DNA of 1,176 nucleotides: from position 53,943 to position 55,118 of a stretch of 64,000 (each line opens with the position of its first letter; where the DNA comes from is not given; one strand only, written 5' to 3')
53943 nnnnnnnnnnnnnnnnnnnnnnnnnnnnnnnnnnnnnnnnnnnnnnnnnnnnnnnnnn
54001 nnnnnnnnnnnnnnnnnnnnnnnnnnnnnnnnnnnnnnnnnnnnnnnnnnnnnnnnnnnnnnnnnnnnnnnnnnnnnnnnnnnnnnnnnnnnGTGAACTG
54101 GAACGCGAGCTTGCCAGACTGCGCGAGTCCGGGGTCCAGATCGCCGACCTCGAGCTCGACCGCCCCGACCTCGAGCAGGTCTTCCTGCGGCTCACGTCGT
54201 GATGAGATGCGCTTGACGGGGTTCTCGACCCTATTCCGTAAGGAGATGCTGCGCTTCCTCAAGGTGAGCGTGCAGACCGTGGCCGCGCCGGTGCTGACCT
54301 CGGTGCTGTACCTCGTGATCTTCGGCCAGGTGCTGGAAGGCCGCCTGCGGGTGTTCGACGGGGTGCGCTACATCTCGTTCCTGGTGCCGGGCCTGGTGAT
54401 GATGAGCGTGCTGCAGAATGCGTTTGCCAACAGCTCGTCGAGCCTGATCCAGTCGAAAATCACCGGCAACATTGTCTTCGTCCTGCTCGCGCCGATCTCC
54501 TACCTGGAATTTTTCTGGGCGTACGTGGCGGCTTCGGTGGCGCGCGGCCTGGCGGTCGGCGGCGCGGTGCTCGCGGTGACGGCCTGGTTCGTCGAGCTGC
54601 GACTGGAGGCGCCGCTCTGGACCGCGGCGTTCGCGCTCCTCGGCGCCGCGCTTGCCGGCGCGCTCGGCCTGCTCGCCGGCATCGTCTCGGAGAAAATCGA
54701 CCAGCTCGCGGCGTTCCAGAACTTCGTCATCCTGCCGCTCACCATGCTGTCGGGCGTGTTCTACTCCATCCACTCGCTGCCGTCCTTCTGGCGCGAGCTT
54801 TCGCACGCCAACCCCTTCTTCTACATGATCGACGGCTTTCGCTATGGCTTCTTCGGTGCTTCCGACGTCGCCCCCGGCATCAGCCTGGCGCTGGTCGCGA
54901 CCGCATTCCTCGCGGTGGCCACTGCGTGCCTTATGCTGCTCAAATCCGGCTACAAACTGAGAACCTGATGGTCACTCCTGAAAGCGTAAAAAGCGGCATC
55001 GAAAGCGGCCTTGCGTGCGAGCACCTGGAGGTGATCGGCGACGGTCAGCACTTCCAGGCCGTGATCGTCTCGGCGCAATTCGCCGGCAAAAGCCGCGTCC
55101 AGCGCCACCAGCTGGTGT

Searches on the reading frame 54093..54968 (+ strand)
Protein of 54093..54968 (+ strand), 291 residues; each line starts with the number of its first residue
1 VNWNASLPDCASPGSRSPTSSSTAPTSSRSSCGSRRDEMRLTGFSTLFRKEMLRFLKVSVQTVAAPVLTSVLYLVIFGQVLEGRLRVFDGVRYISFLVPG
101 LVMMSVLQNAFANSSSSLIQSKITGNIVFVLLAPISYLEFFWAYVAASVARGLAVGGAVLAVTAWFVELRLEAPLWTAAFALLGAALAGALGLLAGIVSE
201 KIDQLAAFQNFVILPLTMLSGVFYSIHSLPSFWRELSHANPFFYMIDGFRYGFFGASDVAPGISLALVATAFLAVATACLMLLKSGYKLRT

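Call 27: search_protein_families(library=pfam, proteins=[window:54093-54968:+], max_evalue=0.01)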
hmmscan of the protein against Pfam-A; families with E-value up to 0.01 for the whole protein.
window:54093-54968:+ (291 aa): 2 families
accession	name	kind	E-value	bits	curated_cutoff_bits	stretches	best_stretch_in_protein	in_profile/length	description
PF01061.29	ABC2_membrane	-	1.6e-36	126.3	26.9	1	44-254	3-211/211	ABC-2 type transporter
PF12698.13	ABC2_membrane_3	-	4e-11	43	31.6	1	93-278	160-345/347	ABC-2 family transporter protein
